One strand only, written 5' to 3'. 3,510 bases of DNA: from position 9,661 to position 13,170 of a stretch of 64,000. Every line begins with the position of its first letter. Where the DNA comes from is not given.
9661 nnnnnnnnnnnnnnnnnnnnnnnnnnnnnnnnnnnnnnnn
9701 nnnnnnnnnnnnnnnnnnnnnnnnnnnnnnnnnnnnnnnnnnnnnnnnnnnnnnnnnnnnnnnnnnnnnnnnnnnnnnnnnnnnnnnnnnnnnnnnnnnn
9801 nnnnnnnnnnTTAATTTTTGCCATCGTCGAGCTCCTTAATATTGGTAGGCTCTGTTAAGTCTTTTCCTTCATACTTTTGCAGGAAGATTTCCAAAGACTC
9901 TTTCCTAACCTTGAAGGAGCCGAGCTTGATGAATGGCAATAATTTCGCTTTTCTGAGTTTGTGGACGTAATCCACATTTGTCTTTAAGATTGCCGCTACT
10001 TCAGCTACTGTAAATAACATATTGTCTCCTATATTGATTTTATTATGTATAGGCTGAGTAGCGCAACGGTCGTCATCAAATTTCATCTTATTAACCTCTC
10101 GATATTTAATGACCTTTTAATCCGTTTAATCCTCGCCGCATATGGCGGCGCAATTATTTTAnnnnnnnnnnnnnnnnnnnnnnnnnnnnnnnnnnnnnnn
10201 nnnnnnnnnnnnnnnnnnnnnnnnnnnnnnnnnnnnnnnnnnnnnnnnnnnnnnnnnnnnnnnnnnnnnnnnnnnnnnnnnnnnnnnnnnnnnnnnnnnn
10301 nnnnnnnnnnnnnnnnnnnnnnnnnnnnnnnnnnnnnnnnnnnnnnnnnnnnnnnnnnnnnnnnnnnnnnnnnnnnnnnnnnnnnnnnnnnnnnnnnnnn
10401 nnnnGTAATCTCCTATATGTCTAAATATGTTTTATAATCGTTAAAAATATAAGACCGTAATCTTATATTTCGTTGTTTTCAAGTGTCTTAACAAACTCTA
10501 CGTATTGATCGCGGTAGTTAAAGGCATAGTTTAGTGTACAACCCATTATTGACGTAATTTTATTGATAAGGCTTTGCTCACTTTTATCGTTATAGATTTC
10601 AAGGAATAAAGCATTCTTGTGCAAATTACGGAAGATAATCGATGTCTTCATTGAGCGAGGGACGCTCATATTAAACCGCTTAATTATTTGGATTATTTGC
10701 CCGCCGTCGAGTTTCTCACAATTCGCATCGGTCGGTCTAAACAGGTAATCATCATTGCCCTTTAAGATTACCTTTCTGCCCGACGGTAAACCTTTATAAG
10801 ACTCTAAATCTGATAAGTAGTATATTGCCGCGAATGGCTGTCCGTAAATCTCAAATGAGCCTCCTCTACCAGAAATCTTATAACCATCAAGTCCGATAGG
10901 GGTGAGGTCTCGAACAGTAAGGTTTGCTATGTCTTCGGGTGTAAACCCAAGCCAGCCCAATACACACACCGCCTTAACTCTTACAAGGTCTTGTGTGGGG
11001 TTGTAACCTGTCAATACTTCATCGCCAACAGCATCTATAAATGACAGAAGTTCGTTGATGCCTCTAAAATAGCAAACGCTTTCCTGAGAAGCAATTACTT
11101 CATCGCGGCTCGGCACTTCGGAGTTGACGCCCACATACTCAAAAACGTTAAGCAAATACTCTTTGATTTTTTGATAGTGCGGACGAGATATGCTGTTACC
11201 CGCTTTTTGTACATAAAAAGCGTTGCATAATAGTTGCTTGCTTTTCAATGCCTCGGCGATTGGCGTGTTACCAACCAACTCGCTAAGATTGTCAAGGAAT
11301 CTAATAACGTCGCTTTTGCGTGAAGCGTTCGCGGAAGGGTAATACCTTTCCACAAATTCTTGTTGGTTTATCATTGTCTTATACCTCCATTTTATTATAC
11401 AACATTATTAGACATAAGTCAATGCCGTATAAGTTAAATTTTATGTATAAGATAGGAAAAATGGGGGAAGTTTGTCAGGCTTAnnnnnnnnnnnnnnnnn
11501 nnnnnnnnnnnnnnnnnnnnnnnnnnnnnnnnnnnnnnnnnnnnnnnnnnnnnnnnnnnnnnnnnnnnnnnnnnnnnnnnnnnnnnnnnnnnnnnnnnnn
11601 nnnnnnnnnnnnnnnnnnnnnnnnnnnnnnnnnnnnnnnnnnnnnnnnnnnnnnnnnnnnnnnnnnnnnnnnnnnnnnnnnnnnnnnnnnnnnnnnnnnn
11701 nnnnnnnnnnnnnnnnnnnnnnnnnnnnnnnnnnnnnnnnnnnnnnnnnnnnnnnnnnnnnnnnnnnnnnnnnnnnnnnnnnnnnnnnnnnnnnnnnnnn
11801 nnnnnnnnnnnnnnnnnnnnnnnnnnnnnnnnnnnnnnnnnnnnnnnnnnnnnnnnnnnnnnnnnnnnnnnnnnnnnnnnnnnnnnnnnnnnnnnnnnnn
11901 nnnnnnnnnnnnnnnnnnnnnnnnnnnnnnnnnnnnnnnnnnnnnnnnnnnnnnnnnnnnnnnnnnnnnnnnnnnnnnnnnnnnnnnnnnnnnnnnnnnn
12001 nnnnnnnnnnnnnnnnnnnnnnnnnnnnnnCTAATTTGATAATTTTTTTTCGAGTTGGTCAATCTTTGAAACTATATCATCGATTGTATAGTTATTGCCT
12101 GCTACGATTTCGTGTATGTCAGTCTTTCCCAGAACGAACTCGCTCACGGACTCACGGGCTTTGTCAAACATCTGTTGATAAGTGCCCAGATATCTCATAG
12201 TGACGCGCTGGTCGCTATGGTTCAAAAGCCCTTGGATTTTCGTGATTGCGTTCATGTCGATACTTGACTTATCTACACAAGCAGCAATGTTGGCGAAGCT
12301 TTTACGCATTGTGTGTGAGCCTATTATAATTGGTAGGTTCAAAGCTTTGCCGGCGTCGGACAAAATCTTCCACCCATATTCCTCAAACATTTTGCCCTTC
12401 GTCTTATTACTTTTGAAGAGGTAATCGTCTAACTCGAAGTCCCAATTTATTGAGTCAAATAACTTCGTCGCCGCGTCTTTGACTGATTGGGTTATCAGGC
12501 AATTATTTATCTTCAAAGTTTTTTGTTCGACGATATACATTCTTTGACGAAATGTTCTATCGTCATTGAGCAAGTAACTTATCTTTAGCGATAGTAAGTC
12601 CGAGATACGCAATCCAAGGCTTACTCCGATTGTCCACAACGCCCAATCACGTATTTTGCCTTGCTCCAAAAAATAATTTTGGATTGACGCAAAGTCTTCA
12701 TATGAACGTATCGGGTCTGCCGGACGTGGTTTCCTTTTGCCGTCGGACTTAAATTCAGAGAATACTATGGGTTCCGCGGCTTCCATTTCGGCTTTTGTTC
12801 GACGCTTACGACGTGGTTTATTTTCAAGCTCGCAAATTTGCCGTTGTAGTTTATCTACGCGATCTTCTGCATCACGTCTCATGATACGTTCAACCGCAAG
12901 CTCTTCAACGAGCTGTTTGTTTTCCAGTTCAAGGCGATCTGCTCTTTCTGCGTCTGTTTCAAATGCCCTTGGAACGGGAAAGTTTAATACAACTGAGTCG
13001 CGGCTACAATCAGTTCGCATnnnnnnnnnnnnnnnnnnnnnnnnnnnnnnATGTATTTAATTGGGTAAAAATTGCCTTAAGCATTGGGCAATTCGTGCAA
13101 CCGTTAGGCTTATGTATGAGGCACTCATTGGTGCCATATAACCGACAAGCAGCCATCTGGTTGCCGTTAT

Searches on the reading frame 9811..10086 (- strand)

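Call 49: search_protein_families(library=pfam, proteins=[window:9811-10086:-], max_evalue=0.01)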
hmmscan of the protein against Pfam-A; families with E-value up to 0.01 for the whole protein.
window:9811-10086:- (91 aa): 1 family
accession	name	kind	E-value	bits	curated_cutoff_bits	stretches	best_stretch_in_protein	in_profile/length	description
PF12728.13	HTH_17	-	3.8e-09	37.1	27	1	24-71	1-49/51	Helix-turn-helix domain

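Call 50: search_protein_families(library=phrogs, proteins=[window:9811-10086:-], max_evalue=0.001)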
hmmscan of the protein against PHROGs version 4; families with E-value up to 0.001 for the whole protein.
window:9811-10086:- (91 aa): 3 families
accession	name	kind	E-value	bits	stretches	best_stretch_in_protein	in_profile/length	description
phrog_66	-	integration and excision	1.4e-05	25.9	1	15-84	84-155/412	excisionase and transcriptional regulator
phrog_1877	-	DNA, RNA and nucleotide metabolism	2.4e-05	25.2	1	22-80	58-117/129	DNA binding protein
phrog_6401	-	DNA, RNA and nucleotide metabolism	0.00095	20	0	21-51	6-36/64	DNA binding protein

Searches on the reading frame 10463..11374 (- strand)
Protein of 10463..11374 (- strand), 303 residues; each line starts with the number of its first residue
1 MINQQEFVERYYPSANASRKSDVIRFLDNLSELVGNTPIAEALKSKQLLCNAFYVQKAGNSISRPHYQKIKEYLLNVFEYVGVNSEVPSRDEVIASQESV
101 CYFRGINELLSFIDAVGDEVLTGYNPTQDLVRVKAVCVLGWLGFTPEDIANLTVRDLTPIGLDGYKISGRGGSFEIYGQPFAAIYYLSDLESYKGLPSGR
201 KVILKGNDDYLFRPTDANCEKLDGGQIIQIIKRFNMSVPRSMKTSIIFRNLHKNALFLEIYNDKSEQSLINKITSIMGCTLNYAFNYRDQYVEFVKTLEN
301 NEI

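Call 49: search_protein_families(library=pfam, proteins=[window:10463-11374:-], max_evalue=0.01)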
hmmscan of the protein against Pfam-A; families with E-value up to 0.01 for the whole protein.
window:10463-11374:- (303 aa): 0 families

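Call 50: search_protein_families(library=phrogs, proteins=[window:10463-11374:-], max_evalue=0.001)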
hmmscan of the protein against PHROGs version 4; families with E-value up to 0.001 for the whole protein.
window:10463-11374:- (303 aa): 0 families

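Call 70: search_protein_families(library=ncbifam, proteins=[window:10463-11374:-], max_evalue=0.01)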
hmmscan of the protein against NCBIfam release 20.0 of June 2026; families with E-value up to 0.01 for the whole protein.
window:10463-11374:- (303 aa): 0 families

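Call 111: find_homologous_proteins(query=window:10463-11374:-, max_evalue=0.001)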
Query window:10463-11374:- (303 aa): 71 proteins with E <= 0.001 among 997 candidates.
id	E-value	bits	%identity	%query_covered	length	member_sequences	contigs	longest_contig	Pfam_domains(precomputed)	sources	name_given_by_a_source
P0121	7.3e-199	677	100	100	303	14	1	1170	-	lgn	-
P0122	3.2e-193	659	97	100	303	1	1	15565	-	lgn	-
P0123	7.8e-178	608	88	100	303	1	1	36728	-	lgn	-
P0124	9.7e-174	595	86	100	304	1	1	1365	-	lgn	-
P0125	2.3e-155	535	74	100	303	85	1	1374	-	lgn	-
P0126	5.8e-155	533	72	100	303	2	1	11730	-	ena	-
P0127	6.9e-155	533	73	100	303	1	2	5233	-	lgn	-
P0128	4.5e-154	530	72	100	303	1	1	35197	-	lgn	-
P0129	2.5e-153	528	72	100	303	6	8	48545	-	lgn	-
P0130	3.6e-153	527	71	100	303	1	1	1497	-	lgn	-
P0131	4.2e-152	524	72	100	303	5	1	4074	-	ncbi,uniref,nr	ncbi:hypothetical protein [uncultured Duncaniella sp.]|uniref:hypothetical protein n=1 Tax=unculture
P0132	5.6e-152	523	72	100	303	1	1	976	-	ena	-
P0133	1.5e-151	522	72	100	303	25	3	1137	-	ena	-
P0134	1.9e-151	522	71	100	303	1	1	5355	-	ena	-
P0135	6.0e-150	517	71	100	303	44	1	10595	-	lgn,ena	-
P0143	3.9e-119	416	57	100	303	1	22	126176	-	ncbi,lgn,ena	-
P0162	7.1e-94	333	49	100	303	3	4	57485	-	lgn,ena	-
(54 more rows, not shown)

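Call 119: predict_structure(alignment_id=A4)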
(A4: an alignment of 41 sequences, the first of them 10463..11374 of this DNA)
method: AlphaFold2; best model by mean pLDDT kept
length: 303 residues; sequences in the alignment: 41
mean_pLDDT: 90.1   pTM: 0.71
mean pLDDT of the five models: 90.1, 89.9, 89.7, 89.2, 89.2
residues with pLDDT >= 90: 205; 70-90: 85; 50-70: 10; < 50: 3
segments of 3 or more residues with pLDDT < 50: 57-59
pLDDT, mean of each block of 10 residues (from residue 1): 91 93 91 87 88 63 82 95 90 69 94 96 96 98 95 94 89 91 97 92 94 93 94 89 86 95 94 93 85 89 80
secondary structure, 60 per line:
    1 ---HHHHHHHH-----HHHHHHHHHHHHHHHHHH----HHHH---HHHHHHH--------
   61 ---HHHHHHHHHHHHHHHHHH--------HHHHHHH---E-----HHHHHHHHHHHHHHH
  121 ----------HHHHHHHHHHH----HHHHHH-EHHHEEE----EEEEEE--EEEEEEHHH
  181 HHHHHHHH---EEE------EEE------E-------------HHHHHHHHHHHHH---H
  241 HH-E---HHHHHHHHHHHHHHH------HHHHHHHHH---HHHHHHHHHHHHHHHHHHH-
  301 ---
elements in order: H4-11 H17-34 H39-42 H46-52 H64-81 H90-96 H106-120 H131-141 H146-151 E157-159 E164-169 E172-177 H178-188 E192-194 E201-203 H224-236 H248-262 H269-277 H281-299

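Call 121: fold_search(model_id=the predicted structure, library=pdb)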
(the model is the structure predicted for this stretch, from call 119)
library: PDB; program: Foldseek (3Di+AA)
matches with E <= 10: 160; with E <= 0.001: 5
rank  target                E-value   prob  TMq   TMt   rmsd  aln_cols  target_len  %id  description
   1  9rgl_G                2.5e-06  1.00  0.41  0.40  14.9       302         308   14  Crystal structure of the SroF-Sar complex, repressor and antirepressor of phage phi3T. (released 2026-01-14)
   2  9rd5_H                7.2e-06  1.00  0.41  0.40   9.3       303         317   14  Phi3T SroF bound to DNA (released 2026-01-14)
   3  8bj6_C                8.7e-05  1.00  0.44  0.42  12.9       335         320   11  Crystal structure of YopR (released 2023-11-15)
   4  8bj6_A                1.6e-04  1.00  0.45  0.43  12.6       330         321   11  Crystal structure of YopR (released 2023-11-15)
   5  5hxy_F                3.0e-04  1.00  0.39  0.42  11.6       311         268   12  Crystal structure of XerA recombinase (released 2017-02-01)
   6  3crx_A                1.2e-03  1.00  0.40  0.37  13.0       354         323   11  CRE RECOMBINASE/DNA COMPLEX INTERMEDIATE I (released 1999-12-14)
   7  5u91_F                2.0e-03  1.00  0.37  0.36  13.5       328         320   12  Crystal structure of Tre/loxLTR complex (released 2017-07-26)
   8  6emz_A                2.3e-03  0.99  0.31  0.30  14.8       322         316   13  Structure of the Tn1549 transposon Integrase (aa 82-397, R225K) in complex with circular intermediate DNA (CI5-DNA) (released 2018-04-04)
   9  1z1b_A                2.7e-03  0.99  0.33  0.29  12.1       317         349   11  Crystal structure of a lambda integrase dimer bound to a COC' core site (released 2005-06-28)
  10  1ma7_A                3.0e-03  1.00  0.39  0.37  13.2       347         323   12  Crystal structure of Cre site-specific recombinase complexed with a mutant DNA substrate, LoxP-A8/T27 (released 2003-07-08)
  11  1z19_B                3.9e-03  0.99  0.33  0.35  11.8       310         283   10  Crystal structure of a lambda integrase(75-356) dimer bound to a COC' core site (released 2005-06-28)
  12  2crx_A                3.9e-03  0.99  0.36  0.36  13.4       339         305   13  STRUCTURE OF THE HOLLIDAY JUNCTION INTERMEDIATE IN CRE-LOXP SITE-SPECIFIC RECOMBINATION (released 1999-12-14)
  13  7rhy_A                4.5e-03  0.99  0.35  0.36  12.5       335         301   12  Cre recombinase mutant (D33A/A36V/R192A) in complex with loxA DNA hairpin (released 2022-01-19)
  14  1drg_A                8.4e-03  0.99  0.39  0.38  12.8       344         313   10  CRYSTAL STRUCTURE OF TRIMERIC CRE RECOMBINASE-LOX COMPLEX (released 2001-10-19)
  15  4crx_A                1.1e-02  0.98  0.35  0.33  13.3       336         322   11  ASYMMETRIC DNA-BENDING IN THE CRE-LOXP SITE-SPECIFIC RECOMBINATION SYNAPSE (released 1999-06-14)
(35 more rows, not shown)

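Call 126: find_related_loci(query=A4, collection=viral_contigs, flank=2500)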
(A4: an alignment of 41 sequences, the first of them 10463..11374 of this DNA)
Query A4 (303 aa) in viral_contigs; peptide patterns used: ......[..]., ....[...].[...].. (x = any residue, [..] = any of these).
172 stretches matched a pattern; 1 encode a relative of the query (tblastn E <= 1e-3); 1 distinct loci.
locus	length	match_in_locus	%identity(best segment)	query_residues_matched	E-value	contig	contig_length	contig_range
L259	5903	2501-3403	46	1-303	2e-90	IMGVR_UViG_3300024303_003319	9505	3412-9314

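Call 127: find_encoding_contigs(protein=P0128, flank=1500, max_places=1)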
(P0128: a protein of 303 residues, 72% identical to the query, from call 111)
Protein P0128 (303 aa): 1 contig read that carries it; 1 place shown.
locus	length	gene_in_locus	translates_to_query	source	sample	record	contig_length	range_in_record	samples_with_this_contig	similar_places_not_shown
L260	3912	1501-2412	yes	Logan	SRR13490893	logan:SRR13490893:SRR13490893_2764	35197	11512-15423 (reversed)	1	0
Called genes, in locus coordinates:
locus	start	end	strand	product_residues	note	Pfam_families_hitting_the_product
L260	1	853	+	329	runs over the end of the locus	PF00589:Phage_integrase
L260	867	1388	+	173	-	-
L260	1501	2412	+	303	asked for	-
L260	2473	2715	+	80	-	-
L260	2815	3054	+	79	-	PF12728:HTH_17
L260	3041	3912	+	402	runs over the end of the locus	PF14657:Arm-DNA-bind_4 (weak), PF14659:Phage_int_SAM_3, PF00589:Phage_integrase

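Call 128: find_encoding_contigs(protein=P0143, flank=1500, max_places=1)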
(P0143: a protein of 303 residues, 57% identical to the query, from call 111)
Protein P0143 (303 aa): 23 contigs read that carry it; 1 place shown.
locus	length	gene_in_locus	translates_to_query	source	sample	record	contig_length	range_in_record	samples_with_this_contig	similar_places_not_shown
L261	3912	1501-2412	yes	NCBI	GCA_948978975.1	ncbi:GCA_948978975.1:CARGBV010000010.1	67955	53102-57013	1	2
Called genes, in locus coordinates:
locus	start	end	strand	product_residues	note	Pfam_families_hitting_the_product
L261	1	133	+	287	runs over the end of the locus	PF08433:KTI12 (weak), PF13671:AAA_33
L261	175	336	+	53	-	-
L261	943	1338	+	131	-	-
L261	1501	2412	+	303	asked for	-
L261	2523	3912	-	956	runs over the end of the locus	PF07517:SecA_DEAD, PF00270:DEAD, PF01043:SecA_PP_bind, PF21090:P-loop_SecA, PF07516:SecA_SW, PF02810:SEC-C (weak)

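Call 129: find_encoding_contigs(protein=P0162, flank=1500, max_places=1)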
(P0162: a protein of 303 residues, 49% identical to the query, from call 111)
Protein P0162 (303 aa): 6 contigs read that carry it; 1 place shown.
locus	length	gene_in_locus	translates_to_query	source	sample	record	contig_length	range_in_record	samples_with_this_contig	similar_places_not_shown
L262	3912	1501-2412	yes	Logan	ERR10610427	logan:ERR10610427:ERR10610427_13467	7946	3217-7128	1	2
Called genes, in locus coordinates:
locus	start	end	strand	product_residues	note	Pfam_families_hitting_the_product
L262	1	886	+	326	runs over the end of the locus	PF00589:Phage_integrase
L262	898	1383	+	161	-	-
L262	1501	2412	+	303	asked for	-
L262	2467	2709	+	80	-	-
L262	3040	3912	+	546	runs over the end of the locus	PF00239:Resolvase, PF07508:Recombinase, PF13408:Zn_ribbon_recom, PF14287:DUF4368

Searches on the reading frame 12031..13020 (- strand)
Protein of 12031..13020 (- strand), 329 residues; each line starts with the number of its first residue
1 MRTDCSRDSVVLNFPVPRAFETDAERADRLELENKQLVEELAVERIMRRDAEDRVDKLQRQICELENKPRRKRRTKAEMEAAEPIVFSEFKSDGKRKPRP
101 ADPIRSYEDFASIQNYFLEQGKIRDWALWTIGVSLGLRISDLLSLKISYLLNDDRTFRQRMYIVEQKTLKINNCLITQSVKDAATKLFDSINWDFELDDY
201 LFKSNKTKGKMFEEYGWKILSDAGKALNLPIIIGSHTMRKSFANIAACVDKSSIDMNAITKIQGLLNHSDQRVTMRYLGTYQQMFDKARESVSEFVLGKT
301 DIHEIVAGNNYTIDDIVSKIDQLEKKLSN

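Call 89: search_protein_families(library=pfam, proteins=[window:12031-13020:-], max_evalue=0.01)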
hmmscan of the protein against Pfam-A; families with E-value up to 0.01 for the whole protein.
window:12031-13020:- (329 aa): 1 family
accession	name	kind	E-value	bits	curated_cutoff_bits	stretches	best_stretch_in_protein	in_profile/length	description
PF00589.27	Phage_integrase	-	1.9e-11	44.5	27.1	1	119-280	18-168/172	Phage integrase family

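Call 91: find_related_loci(query=window:12031-13020:-, collection=viral_contigs, flank=6000)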
Query window:12031-13020:- (329 aa) in viral_contigs; peptide patterns used: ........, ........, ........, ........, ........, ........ (x = any residue, [..] = any of these).
50 stretches matched a pattern; 2 encode a relative of the query (tblastn E <= 1e-3); 2 distinct loci.
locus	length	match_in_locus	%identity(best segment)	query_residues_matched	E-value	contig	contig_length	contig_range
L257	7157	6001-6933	71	15-328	7e-153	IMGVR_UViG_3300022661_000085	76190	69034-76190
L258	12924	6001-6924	67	15-325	3e-143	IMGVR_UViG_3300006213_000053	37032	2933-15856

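Call 107: search_solved_structures(query=window:12031-13020:-, max_evalue=10)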
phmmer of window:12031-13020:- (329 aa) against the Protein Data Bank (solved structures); distinct sequences matched with E-value up to 10: 4.
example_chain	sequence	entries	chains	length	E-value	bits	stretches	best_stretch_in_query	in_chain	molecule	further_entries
4rzp_A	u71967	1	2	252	0.0026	20.5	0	242-275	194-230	Engineered Protein OR366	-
3tml_A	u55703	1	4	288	1.9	11.1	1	186-251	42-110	2-dehydro-3-deoxyphosphooctonate aldolase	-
8qpp_W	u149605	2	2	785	3.5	10.2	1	29-86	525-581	Endonuclease MutS2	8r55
7qv3_v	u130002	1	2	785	5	9.7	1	29-86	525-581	Endonuclease MutS2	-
